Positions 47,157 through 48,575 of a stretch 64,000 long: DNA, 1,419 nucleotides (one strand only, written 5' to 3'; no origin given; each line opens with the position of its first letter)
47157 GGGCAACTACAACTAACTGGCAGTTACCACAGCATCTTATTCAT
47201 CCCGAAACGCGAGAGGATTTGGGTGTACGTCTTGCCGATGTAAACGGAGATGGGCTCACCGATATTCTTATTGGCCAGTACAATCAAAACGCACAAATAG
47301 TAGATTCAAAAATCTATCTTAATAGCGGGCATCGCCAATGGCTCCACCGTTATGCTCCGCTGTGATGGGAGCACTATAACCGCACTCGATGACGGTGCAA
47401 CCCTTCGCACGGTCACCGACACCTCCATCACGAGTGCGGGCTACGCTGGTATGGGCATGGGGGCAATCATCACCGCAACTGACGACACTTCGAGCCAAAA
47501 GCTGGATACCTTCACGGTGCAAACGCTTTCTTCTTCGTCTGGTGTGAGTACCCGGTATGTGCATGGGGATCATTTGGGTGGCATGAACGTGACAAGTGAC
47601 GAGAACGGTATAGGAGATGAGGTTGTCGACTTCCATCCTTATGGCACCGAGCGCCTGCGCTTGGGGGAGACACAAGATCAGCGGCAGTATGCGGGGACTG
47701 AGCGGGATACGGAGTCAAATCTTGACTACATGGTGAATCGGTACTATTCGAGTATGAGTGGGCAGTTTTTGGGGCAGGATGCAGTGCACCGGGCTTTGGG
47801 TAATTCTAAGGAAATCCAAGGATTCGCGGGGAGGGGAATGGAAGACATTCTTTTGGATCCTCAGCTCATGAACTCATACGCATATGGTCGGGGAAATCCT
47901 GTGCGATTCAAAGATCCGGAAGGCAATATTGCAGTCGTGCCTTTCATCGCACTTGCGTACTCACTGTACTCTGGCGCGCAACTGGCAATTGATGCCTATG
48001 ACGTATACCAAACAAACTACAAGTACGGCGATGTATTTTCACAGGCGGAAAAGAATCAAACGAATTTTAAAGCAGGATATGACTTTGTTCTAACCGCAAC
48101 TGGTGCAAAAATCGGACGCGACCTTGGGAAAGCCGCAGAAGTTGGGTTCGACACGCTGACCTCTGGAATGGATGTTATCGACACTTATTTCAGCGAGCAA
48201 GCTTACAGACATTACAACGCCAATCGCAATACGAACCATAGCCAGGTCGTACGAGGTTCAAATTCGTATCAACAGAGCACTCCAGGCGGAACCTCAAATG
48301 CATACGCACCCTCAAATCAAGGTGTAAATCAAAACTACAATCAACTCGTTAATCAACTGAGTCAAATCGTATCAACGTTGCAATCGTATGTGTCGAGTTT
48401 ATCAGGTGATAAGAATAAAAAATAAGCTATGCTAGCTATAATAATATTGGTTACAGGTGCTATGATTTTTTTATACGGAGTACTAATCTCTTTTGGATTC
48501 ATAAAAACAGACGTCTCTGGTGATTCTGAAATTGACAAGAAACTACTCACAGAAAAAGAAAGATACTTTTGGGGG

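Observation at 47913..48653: Unclassified Rhs C-terminal toxin domain with hydrophobic lead helix and Q/N/S-rich tail, paired with a membrane immunity protein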

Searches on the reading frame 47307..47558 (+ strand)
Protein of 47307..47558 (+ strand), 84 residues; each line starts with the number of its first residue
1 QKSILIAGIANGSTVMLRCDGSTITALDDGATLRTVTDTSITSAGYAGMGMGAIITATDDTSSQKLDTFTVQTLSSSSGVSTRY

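Call 73: search_protein_families(library=pfam, proteins=[window:47307-47558:+], max_evalue=10)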
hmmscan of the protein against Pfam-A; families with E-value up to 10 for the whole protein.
window:47307-47558:+ (84 aa): 1 family
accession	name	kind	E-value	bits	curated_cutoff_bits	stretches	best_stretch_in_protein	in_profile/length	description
PF06787.16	HcgF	-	0.11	12.7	25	1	31-65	94-128/163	FeGP cofactor biosynthesis protein HcgF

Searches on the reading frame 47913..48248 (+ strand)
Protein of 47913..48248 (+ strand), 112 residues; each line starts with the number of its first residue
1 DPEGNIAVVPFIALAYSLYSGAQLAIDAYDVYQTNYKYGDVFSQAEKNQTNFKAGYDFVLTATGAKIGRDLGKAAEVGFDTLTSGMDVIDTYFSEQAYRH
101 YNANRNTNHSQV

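Call 27: find_related_loci(query=A2, collection=genome_contigs, flank=4000)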
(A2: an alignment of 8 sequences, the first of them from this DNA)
Query A2 (107 aa) in genome_contigs; peptide patterns used: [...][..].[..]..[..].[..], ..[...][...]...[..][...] (x = any residue, [..] = any of these).
246 stretches matched a pattern, but none encodes a relative of the query by tblastn (E <= 1e-3).

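Call 28: find_related_loci(query=A2, collection=metagenome_contigs, flank=4000)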
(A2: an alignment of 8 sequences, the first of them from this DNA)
Query A2 (107 aa) in metagenome_contigs; peptide patterns used: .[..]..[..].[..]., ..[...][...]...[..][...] (x = any residue, [..] = any of these).
169 stretches matched a pattern; 7 encode a relative of the query (tblastn E <= 1e-3); 7 distinct loci.
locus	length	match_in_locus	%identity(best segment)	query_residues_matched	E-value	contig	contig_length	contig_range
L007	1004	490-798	66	1-102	1e-43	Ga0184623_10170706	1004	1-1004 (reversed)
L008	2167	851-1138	66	12-107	2e-41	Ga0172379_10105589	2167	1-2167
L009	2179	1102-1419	49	1-106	2e-28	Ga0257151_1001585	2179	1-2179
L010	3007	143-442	50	1-102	1e-27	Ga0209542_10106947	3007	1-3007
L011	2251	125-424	50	1-102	1e-27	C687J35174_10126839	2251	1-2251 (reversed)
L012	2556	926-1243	48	1-106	3e-27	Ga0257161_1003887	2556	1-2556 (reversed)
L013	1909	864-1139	38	1-90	3e-10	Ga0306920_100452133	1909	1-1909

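Call 79: predict_structure(alignment_id=A7)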
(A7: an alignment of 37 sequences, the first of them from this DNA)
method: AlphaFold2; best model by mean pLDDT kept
length: 112 residues; sequences in the alignment: 37
mean_pLDDT: 71.8   pTM: 0.54
mean pLDDT of the five models: 71.8, 67.9, 67.1, 65.6, 64.9
residues with pLDDT >= 90: 8; 70-90: 51; 50-70: 51; < 50: 2
segments of 3 or more residues with pLDDT < 50: none
pLDDT, mean of each block of 10 residues (from residue 1): 65 80 87 90 88 84 70 55 59 57 57 53
secondary structure, 60 per line:
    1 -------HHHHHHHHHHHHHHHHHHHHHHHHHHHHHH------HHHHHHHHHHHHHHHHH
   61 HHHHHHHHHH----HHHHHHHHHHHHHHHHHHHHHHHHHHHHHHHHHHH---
elements in order: H8-37 H44-70 H75-109

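Call 88: find_related_loci(query=A2, collection=viral_contigs, flank=5000)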
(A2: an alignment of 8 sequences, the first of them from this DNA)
Query A2 (107 aa) in viral_contigs; peptide patterns used: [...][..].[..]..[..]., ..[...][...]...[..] (x = any residue, [..] = any of these).
72 stretches matched a pattern, but none encodes a relative of the query by tblastn (E <= 1e-3).

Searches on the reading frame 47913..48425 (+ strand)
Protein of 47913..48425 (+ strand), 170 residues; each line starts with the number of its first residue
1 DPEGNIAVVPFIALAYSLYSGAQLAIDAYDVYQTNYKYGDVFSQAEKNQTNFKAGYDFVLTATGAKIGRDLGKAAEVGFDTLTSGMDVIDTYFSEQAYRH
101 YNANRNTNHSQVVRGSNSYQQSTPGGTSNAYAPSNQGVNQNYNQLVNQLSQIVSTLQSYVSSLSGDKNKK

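Call 3: search_protein_families(library=pfam, proteins=[window:47913-48425:+], max_evalue=1)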
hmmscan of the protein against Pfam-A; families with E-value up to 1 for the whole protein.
window:47913-48425:+ (170 aa): 2 families
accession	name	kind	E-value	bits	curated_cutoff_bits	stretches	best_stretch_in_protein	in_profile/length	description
PF25009.1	DUF7785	-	0.00021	22.1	27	1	87-168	13-87/98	Domain of unknown function (DUF7785)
PF04728.18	LPP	-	0.051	14.3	29.1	1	146-169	2-25/53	Lipoprotein leucine-zipper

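Call 6: find_homologous_proteins(query=window:47913-48425:+, max_evalue=0.01)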
Query window:47913-48425:+: 47 candidates shared short words with the query, none scored E <= 0.01.

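Call 7: search_protein_families(library=ncbifam, proteins=[window:47913-48425:+], max_evalue=1)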
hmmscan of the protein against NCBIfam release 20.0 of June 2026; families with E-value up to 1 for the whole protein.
window:47913-48425:+ (170 aa): 1 family
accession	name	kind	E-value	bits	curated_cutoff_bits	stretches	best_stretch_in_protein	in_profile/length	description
TIGR03930.1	WXG100_ESAT6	subfamily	0.084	13.1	44.85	1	99-158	17-76/90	WXG100 family type VII secretion target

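Call 15: search_protein_representatives(protein=window:47913-48425:+)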
Query: 170 residues. Proteins with E-value up to 0.001 (for the whole library): 44; up to 1e-10: 20; up to 1e-30: 6. The best 44 are listed.
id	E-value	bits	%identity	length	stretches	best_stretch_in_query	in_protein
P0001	6.5e-104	361.0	100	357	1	1-170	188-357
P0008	3.0e-44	167.2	55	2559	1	1-170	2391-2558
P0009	2.2e-38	148.1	57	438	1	12-163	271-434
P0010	1.2e-35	139.2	63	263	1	10-113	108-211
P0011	1.0e-34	136.2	55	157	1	10-130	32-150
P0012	2.9e-32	128.2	46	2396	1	1-170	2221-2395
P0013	4.7e-29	117.8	44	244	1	11-170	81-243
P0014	6.0e-25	104.5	42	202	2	1-139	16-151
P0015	1.9e-22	96.4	54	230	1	1-109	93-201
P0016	2.2e-22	96.2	39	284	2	2-118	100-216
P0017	2.2e-22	96.2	45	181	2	18-135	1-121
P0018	2.4e-19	86.3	42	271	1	1-168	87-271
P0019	1.0e-18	84.3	40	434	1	1-168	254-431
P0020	5.2e-18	82.0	45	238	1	1-105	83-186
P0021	2.6e-17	79.7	47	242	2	47-133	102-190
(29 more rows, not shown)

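Call 23: search_solved_structures(query=A1, max_evalue=10, show_alignments=2)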
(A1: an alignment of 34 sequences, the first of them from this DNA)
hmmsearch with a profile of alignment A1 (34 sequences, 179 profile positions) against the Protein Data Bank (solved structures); distinct sequences matched with E-value up to 10: 0.

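Call 24: search_protein_families(library=pfam, alignment_id=A1, max_evalue=0.1)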
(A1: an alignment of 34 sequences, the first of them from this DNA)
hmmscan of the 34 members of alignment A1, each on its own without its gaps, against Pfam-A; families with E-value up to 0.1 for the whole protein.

A. member 1, seq(170 aa): 2 families
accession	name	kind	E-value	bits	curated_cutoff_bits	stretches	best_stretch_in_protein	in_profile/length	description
PF25009.1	DUF7785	-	0.00021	22.1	27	1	87-168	13-87/98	Domain of unknown function (DUF7785)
PF04728.18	LPP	-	0.051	14.3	29.1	0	146-169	2-25/53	Lipoprotein leucine-zipper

B. families by the number of members that match (of 34 scanned): 12 families
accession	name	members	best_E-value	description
PF25009.1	DUF7785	3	0.00021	Domain of unknown function (DUF7785)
PF09976.15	TPR_21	1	0.015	Tetratricopeptide repeat-like domain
PF10956.13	DUF2756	1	0.02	Protein of unknown function (DUF2756)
PF24419.1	Cupin_NOL9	1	0.021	Polynucleotide 5'-hydroxyl-kinase NOL9, N-terminal domain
PF02392.22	Ycf4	1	0.022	Ycf4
PF20353.3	DUF6648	1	0.037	Family of unknown function (DUF6648)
PF09089.16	gp12-short_mid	1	0.041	Phage short tail fibre protein gp12, middle domain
PF10938.13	YfdX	1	0.048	YfdX protein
PF04728.18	LPP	1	0.051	Lipoprotein leucine-zipper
PF03501.21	S10_plectin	1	0.055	Plectin/S10 domain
PF24601.1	TPR_DOP1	1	0.076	DOP1 TPR domain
PF05424.16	Duffy_binding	1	0.077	Duffy binding domain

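Call 29: predict_structure(alignment_id=A1)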
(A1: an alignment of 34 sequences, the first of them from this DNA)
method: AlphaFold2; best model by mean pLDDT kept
length: 170 residues; sequences in the alignment: 34
mean_pLDDT: 65.4   pTM: 0.42
mean pLDDT of the five models: 65.4, 62.6, 61.7, 60.9, 57.7
residues with pLDDT >= 90: 4; 70-90: 66; 50-70: 75; < 50: 25
segments of 3 or more residues with pLDDT < 50: 114-129, 134-137
pLDDT, mean of each block of 10 residues (from residue 1): 66 77 82 86 85 82 70 54 55 54 56 48 46 50 63 71 66
secondary structure, 60 per line:
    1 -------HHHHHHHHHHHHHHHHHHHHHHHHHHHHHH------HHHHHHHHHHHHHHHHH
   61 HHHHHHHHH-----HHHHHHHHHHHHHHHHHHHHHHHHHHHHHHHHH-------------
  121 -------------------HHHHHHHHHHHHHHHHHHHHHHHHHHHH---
elements in order: H8-37 H44-69 H75-107 H140-167

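Call 32: fold_search(model_id=the predicted structure, library=pdb)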
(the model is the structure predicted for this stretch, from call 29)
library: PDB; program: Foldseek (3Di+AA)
matches with E <= 10: 73; with E <= 0.001: 0
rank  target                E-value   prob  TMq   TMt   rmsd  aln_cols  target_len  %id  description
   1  3ub0_D                8.8e-01  0.44  0.29  0.26  20.1        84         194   14  Crystal structure of the nonstructural protein 7 and 8 complex of Feline Coronavirus (released 2012-02-22)
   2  9n22_K                1.5e+00  0.11  0.26  0.21  49.1       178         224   11  Y20S (Sec18-Sec17-Sec9-Sso1-Snc1) EDTA - Class 2 (released 2025-10-01)
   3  9vub_C                2.5e+00  0.28  0.32  0.15  15.9        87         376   10  channel C complex with 3 (released 2026-03-11)
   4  9fti_A                2.7e+00  0.08  0.23  0.11  12.9       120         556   11  Open conformation of the pentameric ligand-gated ion channel, DeCLIC at pH 5 with 10mM EDTA (released 2024-09-11)
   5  4afl_F                2.9e+00  0.09  0.23  0.39  12.9        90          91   13  The crystal structure of the ING4 dimerization domain reveals the functional organization of the ING family of chromat (released 2012-02-22)
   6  7aqo_J                2.9e+00  0.03  0.16  0.13  37.4       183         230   12  yeast THO-Sub2 complex dimer (released 2020-12-02)
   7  5mto_A                3.1e+00  0.20  0.29  0.44  13.4        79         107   13  N-terminal domain of the human tumor suppressor ING5 C19S mutant (released 2018-02-28)
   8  3ub0_A                3.1e+00  0.18  0.30  0.27  21.6        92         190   13  Crystal structure of the nonstructural protein 7 and 8 complex of Feline Coronavirus (released 2012-02-22)
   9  5wbx_B                3.3e+00  0.23  0.32  0.53  11.8        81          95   10  Structural insights into the potency of SK/IK channel positive modulators (released 2017-12-20)
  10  6b87_A                3.3e+00  0.21  0.32  0.51  18.0        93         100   13  Crystal structure of transmembrane protein TMHC2_E (released 2018-03-14)
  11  7xdi_A                3.3e+00  0.20  0.29  0.59   4.1        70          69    8  Tail structure of bacteriophage SSV19 (released 2022-08-10)
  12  5me8_A                3.5e+00  0.16  0.29  0.43  13.5        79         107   13  N-terminal domain of the human tumor suppressor ING5 (released 2018-03-14)
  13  8a1g_A                3.5e+00  0.16  0.30  0.24  23.0        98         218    7  Structure of the SNX1-SNX5 complex (released 2023-06-14)
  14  4kp4_A                3.8e+00  0.25  0.32  0.26   2.7        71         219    8  Deciphering cis-trans directionality and visualizing autophosphorylation in histidine kinases. (released 2014-02-12)
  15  4afl_E                3.8e+00  0.08  0.23  0.34  12.8        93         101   13  The crystal structure of the ING4 dimerization domain reveals the functional organization of the ING family of chromat (released 2012-02-22)
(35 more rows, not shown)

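Call 36: search_protein_families(library=pfam, proteins=[P0008, P0012], max_evalue=0.01)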
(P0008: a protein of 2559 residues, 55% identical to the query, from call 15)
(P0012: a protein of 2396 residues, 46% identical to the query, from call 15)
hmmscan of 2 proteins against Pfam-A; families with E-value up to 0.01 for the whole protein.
P0008 (2559 aa): 5 families
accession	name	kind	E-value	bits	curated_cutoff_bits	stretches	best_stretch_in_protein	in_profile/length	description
PF05593.20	RHS_repeat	-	7.8e-22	77.6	22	4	1228-1263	2-34/38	RHS Repeat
PF13517.12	FG-GAP_3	-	1.4e-21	77.2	26.9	3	485-549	1-60/61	FG-GAP-like repeat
PF03534.18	SpvB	-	7.8e-17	61.8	22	1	142-300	2-183/287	Salmonella virulence plasmid 65kDa B protein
PF25788.1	Ig_Rha78A_N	-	3.1e-11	43.9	27.4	1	1969-2072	1-95/105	Rha78A-like, N-terminal immunoglobulin domain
PF01839.29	FG-GAP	-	1.5e-06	28.4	22.1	0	535-563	5-35/37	FG-GAP repeat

P0012 (2396 aa): 4 families
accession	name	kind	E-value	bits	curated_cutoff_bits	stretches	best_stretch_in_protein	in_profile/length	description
PF05593.20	RHS_repeat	-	4.9e-24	84.6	22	5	1356-1388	1-31/38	RHS Repeat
PF03534.18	SpvB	-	1.3e-14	54.6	22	1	140-299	3-183/287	Salmonella virulence plasmid 65kDa B protein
PF13517.12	FG-GAP_3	-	1.1e-08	36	26.9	4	499-568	1-60/61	FG-GAP-like repeat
PF01839.29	FG-GAP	-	0.0017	18.6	22.1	0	497-515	7-25/37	FG-GAP repeat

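Call 83: search_solved_structures(query=P0008, max_evalue=0.001)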
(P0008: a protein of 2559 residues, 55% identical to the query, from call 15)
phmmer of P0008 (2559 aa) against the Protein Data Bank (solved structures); distinct sequences matched with E-value up to 0.001: 8.
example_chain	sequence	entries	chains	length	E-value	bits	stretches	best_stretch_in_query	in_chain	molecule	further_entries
7q97_A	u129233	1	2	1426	1.8e-10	42.1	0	1235-1419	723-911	Rhs family protein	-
8cp6_B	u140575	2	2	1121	8.5e-08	33.2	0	1199-1463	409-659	Toxin protein Tse5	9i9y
4igl_B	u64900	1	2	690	1.5e-07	32.3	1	1384-1480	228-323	YenC2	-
9c4k_Q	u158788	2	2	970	4.1e-07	30.9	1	1384-1480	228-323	Toxin subunit YenC2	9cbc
6l7i_G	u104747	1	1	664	1.3e-06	29.3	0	1382-1479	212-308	TccC2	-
4igl_A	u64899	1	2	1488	1.5e-05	25.7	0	144-219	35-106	YenB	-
5kis_A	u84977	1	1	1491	1.5e-05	25.7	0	144-219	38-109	YenB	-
9c4k_P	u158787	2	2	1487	1.5e-05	25.7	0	144-219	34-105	Toxin subunit YenB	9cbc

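Call 90: search_protein_families(library=phrogs, proteins=[window:47913-48422:+], max_evalue=0.1)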
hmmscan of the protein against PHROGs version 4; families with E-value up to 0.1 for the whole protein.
window:47913-48422:+ (170 aa): 0 families

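Call 91: search_protein_families(library=padloc, proteins=[window:47913-48422:+], max_evalue=0.1)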
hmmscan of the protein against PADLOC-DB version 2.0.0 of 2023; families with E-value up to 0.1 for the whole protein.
window:47913-48422:+ (170 aa): 0 families
